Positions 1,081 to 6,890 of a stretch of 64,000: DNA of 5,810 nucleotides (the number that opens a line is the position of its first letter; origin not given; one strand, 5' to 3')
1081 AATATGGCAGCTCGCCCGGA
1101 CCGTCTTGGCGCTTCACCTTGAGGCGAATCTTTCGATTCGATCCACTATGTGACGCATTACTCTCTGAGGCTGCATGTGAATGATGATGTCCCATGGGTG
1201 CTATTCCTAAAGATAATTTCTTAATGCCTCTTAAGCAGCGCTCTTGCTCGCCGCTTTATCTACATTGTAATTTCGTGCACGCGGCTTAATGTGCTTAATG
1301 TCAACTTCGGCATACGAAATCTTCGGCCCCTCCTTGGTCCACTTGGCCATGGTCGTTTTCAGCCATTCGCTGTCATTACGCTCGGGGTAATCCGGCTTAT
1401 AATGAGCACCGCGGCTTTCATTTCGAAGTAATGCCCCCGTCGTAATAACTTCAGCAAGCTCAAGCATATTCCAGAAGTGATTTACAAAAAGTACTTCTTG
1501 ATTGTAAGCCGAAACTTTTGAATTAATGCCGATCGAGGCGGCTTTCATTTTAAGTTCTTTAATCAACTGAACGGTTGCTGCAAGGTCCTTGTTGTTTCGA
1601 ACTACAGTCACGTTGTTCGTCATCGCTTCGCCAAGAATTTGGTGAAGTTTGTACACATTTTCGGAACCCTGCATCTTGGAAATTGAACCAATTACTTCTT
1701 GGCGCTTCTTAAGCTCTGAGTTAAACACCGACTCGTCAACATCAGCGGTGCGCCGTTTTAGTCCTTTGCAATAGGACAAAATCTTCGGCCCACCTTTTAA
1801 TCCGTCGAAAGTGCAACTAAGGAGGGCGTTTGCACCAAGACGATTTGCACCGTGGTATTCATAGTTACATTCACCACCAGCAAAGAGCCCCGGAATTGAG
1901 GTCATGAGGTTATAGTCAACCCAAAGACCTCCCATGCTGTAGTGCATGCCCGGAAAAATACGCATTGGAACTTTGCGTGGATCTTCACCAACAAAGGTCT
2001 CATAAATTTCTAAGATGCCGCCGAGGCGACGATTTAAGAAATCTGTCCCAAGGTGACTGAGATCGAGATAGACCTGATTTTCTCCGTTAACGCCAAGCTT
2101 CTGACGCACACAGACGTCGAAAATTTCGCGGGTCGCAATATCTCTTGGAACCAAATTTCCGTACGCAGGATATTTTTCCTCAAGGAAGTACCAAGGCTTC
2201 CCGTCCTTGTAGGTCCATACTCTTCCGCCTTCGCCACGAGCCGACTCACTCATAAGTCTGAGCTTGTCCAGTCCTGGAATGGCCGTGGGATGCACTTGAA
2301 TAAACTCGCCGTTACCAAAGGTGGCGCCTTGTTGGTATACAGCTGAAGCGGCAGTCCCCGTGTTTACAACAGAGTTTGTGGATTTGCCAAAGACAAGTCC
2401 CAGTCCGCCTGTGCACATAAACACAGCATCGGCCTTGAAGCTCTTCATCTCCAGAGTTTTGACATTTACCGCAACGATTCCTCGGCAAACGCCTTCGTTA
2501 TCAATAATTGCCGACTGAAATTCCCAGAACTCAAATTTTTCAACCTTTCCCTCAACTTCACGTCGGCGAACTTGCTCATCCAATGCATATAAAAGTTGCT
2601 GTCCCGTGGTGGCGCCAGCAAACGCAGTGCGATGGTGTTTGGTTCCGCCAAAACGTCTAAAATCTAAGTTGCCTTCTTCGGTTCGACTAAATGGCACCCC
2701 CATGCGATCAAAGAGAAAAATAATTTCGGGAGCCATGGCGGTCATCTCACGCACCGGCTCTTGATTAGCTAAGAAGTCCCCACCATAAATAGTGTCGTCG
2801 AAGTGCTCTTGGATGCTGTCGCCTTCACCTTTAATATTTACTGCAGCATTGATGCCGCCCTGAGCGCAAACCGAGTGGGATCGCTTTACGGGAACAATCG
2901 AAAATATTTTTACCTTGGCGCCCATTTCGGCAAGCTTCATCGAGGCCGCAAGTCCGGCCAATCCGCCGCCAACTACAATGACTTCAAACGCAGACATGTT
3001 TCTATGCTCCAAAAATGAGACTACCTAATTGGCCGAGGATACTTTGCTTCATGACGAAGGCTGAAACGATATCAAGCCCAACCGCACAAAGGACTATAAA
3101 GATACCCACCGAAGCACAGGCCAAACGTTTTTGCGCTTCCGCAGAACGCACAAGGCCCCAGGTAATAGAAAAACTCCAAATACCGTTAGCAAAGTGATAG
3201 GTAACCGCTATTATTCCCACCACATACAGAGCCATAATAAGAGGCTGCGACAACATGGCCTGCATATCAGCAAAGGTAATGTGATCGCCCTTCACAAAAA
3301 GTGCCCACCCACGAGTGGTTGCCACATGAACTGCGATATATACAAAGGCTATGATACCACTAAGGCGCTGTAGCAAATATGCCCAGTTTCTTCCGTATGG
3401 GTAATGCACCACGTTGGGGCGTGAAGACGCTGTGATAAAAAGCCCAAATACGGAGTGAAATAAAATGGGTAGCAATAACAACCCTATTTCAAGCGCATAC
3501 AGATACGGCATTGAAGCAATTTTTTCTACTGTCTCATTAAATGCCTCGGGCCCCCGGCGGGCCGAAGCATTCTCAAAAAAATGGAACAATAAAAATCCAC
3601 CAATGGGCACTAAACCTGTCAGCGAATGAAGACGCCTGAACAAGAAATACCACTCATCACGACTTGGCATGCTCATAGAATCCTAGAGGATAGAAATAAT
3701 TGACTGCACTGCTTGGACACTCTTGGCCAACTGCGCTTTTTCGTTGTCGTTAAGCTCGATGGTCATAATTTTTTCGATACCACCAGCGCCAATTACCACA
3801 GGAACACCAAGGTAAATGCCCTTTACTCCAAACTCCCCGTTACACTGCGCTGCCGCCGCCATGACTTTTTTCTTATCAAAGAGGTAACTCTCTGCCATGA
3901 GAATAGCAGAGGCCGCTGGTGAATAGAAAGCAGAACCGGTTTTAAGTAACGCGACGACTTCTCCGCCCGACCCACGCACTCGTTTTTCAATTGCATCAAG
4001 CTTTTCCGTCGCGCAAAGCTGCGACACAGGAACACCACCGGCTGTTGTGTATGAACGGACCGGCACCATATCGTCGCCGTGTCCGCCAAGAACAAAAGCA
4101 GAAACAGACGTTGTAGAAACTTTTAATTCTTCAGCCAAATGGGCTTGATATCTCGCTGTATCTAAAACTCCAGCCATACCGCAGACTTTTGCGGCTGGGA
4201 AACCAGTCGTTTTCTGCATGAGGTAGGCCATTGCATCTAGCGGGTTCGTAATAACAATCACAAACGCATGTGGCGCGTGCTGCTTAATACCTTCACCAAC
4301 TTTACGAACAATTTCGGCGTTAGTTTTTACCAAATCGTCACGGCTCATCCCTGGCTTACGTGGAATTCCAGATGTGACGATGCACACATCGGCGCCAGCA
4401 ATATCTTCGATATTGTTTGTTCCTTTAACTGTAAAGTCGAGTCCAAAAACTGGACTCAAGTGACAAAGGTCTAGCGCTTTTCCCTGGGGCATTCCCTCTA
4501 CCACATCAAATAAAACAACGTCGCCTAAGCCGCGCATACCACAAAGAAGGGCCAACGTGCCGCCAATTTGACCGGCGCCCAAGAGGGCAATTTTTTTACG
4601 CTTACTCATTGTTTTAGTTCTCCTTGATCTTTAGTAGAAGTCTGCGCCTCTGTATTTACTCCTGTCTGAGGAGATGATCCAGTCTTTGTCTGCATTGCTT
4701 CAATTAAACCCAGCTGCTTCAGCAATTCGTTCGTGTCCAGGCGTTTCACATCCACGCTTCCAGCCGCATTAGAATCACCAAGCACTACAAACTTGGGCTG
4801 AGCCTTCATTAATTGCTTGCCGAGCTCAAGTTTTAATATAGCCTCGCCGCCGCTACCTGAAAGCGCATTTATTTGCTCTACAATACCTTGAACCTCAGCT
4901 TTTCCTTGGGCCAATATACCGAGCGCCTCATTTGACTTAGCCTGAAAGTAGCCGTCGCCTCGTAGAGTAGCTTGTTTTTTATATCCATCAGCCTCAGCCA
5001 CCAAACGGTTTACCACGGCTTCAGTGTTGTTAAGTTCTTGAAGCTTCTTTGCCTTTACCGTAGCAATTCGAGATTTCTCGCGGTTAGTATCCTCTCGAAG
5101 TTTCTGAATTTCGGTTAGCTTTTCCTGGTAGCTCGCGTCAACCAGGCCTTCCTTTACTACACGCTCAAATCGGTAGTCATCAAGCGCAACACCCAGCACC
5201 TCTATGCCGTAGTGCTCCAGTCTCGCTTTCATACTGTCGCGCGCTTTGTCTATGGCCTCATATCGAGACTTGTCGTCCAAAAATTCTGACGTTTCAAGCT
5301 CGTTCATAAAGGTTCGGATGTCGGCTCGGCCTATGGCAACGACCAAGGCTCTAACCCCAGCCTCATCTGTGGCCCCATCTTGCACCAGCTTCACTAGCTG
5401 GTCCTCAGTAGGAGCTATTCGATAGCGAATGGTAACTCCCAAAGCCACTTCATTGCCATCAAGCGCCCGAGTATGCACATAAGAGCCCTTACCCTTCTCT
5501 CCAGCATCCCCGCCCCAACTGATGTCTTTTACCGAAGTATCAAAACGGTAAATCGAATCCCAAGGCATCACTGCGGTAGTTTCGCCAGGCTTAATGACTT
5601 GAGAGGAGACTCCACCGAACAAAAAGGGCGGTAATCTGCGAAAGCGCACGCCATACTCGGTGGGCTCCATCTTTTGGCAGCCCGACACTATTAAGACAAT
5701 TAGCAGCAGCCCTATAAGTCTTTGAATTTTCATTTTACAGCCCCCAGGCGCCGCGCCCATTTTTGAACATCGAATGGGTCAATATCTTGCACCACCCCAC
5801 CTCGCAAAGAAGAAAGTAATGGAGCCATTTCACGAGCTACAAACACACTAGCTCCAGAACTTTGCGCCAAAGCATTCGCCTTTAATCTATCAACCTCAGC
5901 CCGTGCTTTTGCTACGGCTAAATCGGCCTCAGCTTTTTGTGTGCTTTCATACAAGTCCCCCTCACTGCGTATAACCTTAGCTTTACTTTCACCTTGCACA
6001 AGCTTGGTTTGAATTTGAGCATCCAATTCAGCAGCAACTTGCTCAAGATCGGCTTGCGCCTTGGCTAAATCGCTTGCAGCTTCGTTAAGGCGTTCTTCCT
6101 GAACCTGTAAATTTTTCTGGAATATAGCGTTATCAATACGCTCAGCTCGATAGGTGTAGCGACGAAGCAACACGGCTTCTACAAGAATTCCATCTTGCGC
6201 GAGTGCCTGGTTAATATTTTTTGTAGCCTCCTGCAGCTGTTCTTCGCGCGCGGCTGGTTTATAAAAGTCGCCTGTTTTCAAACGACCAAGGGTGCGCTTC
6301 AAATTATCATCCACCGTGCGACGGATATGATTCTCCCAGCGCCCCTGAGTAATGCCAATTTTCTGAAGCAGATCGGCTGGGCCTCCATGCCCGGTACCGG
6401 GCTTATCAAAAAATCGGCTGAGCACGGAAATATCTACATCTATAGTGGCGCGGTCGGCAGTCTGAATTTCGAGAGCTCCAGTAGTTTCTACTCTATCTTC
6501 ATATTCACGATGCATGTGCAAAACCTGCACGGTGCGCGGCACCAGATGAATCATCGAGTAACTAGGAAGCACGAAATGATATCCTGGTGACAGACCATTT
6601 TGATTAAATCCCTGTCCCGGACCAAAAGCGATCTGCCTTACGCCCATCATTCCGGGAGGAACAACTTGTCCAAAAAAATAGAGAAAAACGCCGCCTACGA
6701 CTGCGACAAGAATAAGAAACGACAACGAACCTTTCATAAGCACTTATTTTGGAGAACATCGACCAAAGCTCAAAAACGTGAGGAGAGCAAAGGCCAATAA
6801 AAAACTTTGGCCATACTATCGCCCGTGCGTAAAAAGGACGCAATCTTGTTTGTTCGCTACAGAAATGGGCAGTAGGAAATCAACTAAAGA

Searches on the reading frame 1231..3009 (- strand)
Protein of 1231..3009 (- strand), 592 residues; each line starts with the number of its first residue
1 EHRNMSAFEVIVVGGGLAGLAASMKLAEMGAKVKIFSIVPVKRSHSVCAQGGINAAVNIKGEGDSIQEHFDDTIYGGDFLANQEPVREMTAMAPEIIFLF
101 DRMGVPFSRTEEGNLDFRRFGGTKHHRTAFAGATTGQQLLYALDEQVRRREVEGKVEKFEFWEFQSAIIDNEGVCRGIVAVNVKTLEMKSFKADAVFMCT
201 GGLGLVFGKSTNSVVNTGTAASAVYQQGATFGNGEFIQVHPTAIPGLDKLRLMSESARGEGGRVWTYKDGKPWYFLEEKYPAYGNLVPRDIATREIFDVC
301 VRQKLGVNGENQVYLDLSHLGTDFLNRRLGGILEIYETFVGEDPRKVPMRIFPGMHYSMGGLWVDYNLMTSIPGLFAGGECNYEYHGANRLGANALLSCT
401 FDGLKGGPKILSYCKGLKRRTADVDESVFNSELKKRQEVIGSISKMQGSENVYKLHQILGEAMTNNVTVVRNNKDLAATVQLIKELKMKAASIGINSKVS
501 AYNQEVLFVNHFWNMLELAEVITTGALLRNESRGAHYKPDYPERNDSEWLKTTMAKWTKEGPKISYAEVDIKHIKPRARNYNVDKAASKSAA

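Call 65: search_protein_families(library=ncbifam, proteins=[window:1231-3009:-], max_evalue=1e-8)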
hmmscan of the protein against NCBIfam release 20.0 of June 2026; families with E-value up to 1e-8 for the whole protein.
window:1231-3009:- (592 aa): 27 families (the best 25 are shown)
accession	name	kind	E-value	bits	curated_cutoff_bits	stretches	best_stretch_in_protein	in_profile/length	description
NF006392.0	PRK08641.1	equivalog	6.1e-303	1005.9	855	1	7-590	3-588/593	succinate dehydrogenase flavoprotein subunit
TIGR01811.1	sdhA_Bsu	subfamily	2e-237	789.7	541.35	1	10-581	1-603/603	succinate dehydrogenase (quinone) flavoprotein subunit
TIGR01812.1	sdhA_frdA_Gneg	subfamily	3.9e-150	501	567.3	1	10-581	2-568/568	succinate dehydrogenase or fumarate reductase, flavoprotein subunit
NF005749.0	PRK07573.1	subfamily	1.2e-144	483.3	866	1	4-581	33-640/641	fumarate reductase/succinate dehydrogenase flavoprotein subunit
NF004724.0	PRK06069.1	subfamily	1.1e-127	426.7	826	1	8-581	6-577/577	succinate dehydrogenase/fumarate reductase flavoprotein subunit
NF006383.0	PRK08626.1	equivalog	1.8e-121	406.5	663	2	111-588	132-605/657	fumarate reductase flavoprotein subunit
TIGR01816.1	sdhA_forward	equivalog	9.7e-115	383.9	727.35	1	7-574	2-572/584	succinate dehydrogenase flavoprotein subunit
NF006686.0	PRK09231.1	equivalog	8.9e-109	364.6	854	1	8-587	6-587/598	fumarate reductase (quinol) flavoprotein subunit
NF004613.0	PRK05945.1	equivalog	1.2e-108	364.2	824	1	5-581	1-575/575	succinate dehydrogenase/fumarate reductase flavoprotein subunit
NF005037.0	PRK06452.1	equivalog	2.8e-106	356.3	862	1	8-581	6-566/566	succinate dehydrogenase flavoprotein subunit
TIGR01176.1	fum_red_Fp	equivalog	5.3e-103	345.6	932.7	1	9-581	5-579/580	fumarate reductase (quinol) flavoprotein subunit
NF004900.0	PRK06263.1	equivalog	1.6e-96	324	718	1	4-559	4-538/546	fumarate reductase (CoM/CoB) subunit TfrA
TIGR00551.1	nadB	equivalog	2.5e-85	287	452.75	1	7-542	2-489/489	L-aspartate oxidase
NF005866.0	PRK07803.1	equivalog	1.1e-84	284.8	819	2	269-576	302-603/631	fumarate reductase/succinate dehydrogenase flavoprotein subunit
NF042982.1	MFR_Fp_SdhA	equivalog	2.7e-82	277.1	1100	1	3-574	43-606/612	8-methylmenaquinol:fumarate reductase flavoprotein subunit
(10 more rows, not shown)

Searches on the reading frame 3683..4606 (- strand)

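Call 65: search_protein_families(library=ncbifam, proteins=[window:3683-4606:-], max_evalue=1e-8)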
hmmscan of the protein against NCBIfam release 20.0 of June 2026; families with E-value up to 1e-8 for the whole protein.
window:3683-4606:- (307 aa): 11 families
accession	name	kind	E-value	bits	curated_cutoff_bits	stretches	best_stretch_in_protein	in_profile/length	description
NF004863.0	PRK06223.1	subfamily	5.1e-125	416.7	283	1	2-305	2-305/313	malate dehydrogenase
TIGR01763.1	MalateDH_bact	equivalog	6.7e-118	393.3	351.85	1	3-307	1-305/305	malate dehydrogenase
TIGR01771.1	L-LDH-NAD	equivalog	2.6e-65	220.7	303.55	1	8-301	1-298/299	L-lactate dehydrogenase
NF000824.0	PRK00066.1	subfamily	3.4e-64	217.1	339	1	2-304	5-311/316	L-lactate dehydrogenase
NF041314.1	Malate_DH_Halo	equivalog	6.3e-42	143.8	550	1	6-298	4-294/304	malate dehydrogenase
TIGR01772.1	MDH_euk_gproteo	equivalog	7.8e-38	130.5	273.05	1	5-302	1-302/313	malate dehydrogenase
TIGR01759.1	MalateDH-SF1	subfamily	1.2e-26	93.5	345.65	1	60-300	68-320/327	malate dehydrogenase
NF003916.0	PRK05442.1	equivalog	1.6e-25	89.7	271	1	66-301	76-317/328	malate dehydrogenase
TIGR01758.1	MDH_euk_cyt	equivalog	6.9e-16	58.6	470.4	1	57-298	61-313/324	malate dehydrogenase, NAD-dependent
TIGR01756.1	LDH_protist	equivalog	3.4e-12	46.1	486.25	1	56-190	45-183/313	lactate dehydrogenase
TIGR01757.1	Malate-DH_plant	equivalog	1.1e-09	37.4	598.3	1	60-218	109-271/387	malate dehydrogenase, NADP-dependent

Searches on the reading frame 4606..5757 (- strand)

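Call 65: search_protein_families(library=ncbifam, proteins=[window:4606-5757:-], max_evalue=1e-8)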
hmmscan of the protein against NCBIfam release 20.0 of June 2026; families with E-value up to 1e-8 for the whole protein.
window:4606-5757:- (383 aa): 0 families

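Call 75: search_protein_families(library=pfam, proteins=[window:4606-5757:-], max_evalue=0.001)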
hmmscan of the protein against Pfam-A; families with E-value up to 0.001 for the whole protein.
window:4606-5757:- (383 aa): 1 family
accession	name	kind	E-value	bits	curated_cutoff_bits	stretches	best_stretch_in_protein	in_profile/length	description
PF01145.31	Band_7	-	4.5e-18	66.4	23.6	1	30-222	3-174/176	SPFH domain / Band 7 family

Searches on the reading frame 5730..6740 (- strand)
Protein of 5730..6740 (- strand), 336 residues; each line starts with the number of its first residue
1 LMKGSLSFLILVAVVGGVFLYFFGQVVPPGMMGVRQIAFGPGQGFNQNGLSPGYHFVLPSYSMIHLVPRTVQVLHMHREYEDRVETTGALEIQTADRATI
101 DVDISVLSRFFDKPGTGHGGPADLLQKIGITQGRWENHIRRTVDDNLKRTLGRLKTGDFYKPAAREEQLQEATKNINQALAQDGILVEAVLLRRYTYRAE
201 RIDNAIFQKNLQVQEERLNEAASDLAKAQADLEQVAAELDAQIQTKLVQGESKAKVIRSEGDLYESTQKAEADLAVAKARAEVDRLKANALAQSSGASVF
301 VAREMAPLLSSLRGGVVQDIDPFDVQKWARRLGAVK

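Call 65: search_protein_families(library=ncbifam, proteins=[window:5730-6740:-], max_evalue=1e-8)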
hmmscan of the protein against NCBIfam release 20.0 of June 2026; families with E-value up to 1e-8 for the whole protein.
window:5730-6740:- (336 aa): 0 families

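Call 75: search_protein_families(library=pfam, proteins=[window:5730-6740:-], max_evalue=0.001)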
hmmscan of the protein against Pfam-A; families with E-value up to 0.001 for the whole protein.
window:5730-6740:- (336 aa): 1 family
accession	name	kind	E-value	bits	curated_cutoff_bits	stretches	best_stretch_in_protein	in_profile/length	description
PF01145.31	Band_7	-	1.1e-17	65.1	23.6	1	26-230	2-176/176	SPFH domain / Band 7 family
